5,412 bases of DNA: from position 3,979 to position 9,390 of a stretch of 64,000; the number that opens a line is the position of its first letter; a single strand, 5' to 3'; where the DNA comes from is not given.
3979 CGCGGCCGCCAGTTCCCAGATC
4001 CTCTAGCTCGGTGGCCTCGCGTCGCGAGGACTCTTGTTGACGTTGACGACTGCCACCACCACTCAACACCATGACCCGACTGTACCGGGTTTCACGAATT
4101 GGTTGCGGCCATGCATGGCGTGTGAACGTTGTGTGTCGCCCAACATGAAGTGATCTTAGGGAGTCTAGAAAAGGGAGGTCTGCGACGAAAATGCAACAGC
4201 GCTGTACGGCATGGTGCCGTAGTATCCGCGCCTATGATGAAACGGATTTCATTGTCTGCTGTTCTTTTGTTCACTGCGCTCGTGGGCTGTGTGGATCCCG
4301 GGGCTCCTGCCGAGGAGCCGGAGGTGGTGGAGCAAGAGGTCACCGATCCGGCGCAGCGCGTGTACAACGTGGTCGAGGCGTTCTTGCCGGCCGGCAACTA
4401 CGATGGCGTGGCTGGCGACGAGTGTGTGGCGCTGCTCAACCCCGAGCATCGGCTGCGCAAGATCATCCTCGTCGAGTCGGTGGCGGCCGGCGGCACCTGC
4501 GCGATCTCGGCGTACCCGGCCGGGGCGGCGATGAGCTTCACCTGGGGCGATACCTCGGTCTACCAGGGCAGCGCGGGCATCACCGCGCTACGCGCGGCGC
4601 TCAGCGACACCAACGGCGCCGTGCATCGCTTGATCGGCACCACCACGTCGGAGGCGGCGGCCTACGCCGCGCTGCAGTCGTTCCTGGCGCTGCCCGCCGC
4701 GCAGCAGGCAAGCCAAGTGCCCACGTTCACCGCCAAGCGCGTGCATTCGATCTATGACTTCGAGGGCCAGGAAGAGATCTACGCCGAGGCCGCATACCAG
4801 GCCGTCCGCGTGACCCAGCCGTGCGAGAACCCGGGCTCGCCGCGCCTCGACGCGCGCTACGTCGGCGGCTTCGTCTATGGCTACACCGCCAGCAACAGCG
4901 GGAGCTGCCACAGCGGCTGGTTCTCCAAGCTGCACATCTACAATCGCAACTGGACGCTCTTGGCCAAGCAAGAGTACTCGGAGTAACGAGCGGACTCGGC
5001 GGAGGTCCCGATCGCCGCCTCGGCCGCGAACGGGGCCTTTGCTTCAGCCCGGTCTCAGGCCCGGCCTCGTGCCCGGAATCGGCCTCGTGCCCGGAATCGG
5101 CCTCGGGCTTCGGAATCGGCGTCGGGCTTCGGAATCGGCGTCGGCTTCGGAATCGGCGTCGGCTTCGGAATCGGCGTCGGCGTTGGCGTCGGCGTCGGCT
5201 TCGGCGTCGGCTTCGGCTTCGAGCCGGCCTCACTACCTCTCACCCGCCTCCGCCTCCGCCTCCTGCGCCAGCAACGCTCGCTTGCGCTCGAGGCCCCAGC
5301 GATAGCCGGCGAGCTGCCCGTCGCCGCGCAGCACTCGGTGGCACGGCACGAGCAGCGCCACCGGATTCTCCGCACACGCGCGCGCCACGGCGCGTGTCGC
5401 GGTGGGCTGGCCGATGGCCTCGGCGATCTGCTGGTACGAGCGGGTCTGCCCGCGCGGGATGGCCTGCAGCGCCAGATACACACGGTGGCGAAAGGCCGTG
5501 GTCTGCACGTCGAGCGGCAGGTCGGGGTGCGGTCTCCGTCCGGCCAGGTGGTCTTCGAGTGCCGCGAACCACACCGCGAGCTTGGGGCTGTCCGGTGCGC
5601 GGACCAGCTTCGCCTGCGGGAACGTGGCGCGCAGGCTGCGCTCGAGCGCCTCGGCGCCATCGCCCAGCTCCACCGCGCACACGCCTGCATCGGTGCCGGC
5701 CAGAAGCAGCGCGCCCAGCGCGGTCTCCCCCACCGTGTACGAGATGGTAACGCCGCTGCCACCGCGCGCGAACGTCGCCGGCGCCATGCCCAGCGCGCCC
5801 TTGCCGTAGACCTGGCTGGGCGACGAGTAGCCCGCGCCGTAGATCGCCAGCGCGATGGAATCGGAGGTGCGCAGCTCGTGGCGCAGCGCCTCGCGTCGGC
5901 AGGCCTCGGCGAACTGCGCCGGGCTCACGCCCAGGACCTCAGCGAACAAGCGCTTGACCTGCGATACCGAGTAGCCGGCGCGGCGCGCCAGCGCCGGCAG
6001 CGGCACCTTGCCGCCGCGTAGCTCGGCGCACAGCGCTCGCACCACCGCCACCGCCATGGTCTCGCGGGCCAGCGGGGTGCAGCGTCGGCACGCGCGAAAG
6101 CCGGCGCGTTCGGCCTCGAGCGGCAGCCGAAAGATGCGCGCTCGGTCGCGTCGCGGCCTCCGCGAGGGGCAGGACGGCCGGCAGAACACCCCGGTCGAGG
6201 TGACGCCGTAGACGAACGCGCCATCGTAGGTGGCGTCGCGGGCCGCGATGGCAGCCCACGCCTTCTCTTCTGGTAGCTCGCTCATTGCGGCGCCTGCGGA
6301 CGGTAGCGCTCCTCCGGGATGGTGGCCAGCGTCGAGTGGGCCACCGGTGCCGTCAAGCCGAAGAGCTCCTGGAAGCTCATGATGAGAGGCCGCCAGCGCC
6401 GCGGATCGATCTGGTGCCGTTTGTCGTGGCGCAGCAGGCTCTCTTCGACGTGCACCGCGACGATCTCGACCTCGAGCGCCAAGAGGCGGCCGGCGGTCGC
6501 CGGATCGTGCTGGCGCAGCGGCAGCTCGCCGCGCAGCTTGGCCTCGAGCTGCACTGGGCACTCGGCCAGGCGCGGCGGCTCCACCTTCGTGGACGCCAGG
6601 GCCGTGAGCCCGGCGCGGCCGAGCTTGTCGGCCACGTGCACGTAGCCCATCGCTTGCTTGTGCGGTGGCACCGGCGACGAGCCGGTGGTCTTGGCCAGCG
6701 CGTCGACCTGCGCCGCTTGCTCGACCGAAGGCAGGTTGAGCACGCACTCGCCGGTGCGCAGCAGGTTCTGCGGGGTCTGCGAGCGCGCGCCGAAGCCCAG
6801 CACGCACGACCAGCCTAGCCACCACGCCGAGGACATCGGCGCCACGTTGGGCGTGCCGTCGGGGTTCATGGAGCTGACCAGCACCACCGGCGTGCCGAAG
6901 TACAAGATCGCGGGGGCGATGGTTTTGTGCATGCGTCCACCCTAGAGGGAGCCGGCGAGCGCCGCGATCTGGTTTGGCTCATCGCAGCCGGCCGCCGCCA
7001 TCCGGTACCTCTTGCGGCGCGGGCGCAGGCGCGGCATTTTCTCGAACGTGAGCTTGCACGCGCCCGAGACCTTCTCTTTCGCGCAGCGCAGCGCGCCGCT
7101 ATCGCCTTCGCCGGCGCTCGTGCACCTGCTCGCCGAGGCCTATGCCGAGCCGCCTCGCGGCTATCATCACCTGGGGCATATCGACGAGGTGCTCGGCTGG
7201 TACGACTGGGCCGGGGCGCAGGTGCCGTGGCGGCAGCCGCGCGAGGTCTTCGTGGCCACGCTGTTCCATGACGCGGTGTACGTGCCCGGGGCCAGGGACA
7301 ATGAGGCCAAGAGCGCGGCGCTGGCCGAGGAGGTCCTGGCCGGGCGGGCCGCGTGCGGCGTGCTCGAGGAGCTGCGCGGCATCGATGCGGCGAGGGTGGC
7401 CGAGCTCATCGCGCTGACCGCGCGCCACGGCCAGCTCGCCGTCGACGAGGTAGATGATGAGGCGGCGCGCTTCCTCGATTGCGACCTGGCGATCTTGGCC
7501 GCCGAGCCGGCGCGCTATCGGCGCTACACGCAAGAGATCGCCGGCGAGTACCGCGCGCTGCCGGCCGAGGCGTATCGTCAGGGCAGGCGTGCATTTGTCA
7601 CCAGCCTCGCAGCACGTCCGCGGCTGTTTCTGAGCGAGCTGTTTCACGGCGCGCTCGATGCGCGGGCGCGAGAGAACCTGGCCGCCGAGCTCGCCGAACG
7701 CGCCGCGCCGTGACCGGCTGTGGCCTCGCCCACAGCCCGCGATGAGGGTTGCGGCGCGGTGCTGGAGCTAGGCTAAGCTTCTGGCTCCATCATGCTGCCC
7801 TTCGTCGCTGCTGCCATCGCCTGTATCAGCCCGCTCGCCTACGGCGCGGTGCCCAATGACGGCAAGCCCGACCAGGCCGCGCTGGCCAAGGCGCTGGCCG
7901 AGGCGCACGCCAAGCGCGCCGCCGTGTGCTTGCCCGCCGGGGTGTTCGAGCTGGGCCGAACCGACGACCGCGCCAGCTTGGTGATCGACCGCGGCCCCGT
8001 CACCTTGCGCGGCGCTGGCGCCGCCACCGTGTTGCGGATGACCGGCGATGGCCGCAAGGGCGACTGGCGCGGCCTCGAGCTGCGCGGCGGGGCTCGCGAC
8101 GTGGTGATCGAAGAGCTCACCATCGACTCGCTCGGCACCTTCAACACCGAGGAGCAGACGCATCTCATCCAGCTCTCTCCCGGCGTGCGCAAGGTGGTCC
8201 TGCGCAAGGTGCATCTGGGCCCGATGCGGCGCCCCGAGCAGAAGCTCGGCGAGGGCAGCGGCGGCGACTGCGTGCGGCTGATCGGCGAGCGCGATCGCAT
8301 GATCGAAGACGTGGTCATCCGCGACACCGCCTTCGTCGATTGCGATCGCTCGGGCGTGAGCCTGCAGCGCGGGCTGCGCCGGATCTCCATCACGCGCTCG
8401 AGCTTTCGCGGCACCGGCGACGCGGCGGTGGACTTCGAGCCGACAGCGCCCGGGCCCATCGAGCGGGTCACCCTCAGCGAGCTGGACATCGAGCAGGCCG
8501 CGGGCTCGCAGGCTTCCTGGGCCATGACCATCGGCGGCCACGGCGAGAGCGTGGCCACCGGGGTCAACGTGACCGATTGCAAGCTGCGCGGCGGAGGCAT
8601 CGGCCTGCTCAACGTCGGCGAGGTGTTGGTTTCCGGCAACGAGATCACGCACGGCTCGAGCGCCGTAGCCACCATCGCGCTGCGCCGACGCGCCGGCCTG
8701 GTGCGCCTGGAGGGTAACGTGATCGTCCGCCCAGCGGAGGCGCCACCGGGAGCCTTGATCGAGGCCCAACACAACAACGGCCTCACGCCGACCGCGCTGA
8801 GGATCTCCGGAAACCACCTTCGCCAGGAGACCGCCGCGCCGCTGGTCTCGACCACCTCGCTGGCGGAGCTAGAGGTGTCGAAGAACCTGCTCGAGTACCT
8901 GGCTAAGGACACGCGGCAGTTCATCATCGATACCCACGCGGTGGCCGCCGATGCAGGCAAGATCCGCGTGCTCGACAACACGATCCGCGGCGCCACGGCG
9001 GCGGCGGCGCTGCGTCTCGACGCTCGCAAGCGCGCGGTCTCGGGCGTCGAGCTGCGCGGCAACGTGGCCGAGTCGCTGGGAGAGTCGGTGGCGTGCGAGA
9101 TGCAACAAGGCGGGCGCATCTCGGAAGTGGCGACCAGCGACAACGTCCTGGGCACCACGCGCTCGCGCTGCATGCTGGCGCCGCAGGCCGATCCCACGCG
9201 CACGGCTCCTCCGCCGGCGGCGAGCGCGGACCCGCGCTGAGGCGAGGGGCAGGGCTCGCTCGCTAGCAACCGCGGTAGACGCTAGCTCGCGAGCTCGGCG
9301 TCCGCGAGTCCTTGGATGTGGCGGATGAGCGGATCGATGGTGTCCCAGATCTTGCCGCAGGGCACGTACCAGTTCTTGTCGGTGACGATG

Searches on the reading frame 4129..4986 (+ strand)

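Call 3: search_protein_families(library=pfam, proteins=[window:4129-4986:+], max_evalue=1)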
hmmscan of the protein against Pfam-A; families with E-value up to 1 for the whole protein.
window:4129-4986:+ (285 aa): 1 family
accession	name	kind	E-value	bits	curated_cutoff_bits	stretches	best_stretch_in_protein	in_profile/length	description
PF00523.23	Fusion_gly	-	0.14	10.9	29.8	1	146-186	117-157/487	Fusion glycoprotein F0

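Call 4: search_protein_families(library=ncbifam, proteins=[window:4129-4986:+], max_evalue=1)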
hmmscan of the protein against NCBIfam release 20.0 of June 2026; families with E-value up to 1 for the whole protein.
window:4129-4986:+ (285 aa): 0 families

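Call 17: search_protein_families(library=padloc, proteins=[window:4129-4986:+], max_evalue=0.01)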
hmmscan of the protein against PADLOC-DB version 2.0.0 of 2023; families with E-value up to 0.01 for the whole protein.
window:4129-4986:+ (285 aa): 0 families

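Call 105: search_protein_families(library=phrogs, proteins=[window:4234-4986:+], max_evalue=0.001)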
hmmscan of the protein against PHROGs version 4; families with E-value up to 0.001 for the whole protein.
window:4234-4986:+ (250 aa): 0 families

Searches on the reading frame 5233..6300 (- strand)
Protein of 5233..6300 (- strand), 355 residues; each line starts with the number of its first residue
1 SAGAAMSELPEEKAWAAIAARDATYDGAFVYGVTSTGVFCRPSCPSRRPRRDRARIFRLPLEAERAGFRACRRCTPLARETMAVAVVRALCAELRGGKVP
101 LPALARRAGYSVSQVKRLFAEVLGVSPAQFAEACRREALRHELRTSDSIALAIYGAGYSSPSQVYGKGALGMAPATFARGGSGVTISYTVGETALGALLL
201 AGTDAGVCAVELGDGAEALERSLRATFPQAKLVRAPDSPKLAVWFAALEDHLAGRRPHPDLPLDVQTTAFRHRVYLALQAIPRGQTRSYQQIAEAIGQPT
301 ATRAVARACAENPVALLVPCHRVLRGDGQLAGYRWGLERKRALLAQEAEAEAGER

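Call 101: search_protein_families(library=pfam, proteins=[window:5233-6300:-], max_evalue=0.00001)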
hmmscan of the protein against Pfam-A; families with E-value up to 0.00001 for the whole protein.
window:5233-6300:- (355 aa): 3 families
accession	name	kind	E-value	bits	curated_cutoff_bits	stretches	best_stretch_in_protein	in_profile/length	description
PF01035.26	DNA_binding_1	-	6.8e-33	112.8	27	1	269-348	1-80/81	6-O-methylguanine DNA methyltransferase, DNA binding domain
PF02805.21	Ada_Zn_binding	-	1.3e-25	89.6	23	1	14-76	2-64/65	Metal binding domain of Ada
PF12833.13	HTH_18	-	6.5e-13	49.2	33.6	1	104-165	1-63/80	Helix-turn-helix domain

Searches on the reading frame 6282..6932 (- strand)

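Call 101: search_protein_families(library=pfam, proteins=[window:6282-6932:-], max_evalue=0.00001)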
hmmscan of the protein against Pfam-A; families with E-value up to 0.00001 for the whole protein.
window:6282-6932:- (216 aa): 1 family
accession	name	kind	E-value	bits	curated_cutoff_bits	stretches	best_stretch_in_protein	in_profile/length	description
PF01613.24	Flavin_Reduct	-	1.1e-14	55.3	27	1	12-165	4-136/153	Flavin reductase like domain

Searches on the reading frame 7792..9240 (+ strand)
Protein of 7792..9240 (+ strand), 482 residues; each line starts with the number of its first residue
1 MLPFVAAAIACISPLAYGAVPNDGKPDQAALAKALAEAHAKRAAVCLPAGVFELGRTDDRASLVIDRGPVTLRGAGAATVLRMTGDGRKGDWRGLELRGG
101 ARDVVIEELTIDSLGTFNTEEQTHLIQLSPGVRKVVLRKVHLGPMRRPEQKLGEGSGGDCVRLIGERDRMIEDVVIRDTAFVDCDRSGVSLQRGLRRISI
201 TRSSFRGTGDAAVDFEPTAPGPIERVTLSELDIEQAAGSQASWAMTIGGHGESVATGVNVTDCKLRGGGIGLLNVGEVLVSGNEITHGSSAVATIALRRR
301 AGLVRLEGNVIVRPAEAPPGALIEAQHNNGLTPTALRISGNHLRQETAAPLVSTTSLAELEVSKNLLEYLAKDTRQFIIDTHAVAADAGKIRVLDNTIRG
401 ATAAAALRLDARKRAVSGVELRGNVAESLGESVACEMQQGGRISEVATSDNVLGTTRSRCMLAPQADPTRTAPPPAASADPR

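Call 101: search_protein_families(library=pfam, proteins=[window:7792-9240:+], max_evalue=0.00001)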
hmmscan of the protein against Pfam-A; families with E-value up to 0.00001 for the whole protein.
window:7792-9240:+ (482 aa): 1 family
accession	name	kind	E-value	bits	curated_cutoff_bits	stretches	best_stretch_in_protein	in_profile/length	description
PF13229.12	Beta_helix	-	9.3e-06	25.8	25.9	0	247-363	51-154/158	Right handed beta helix region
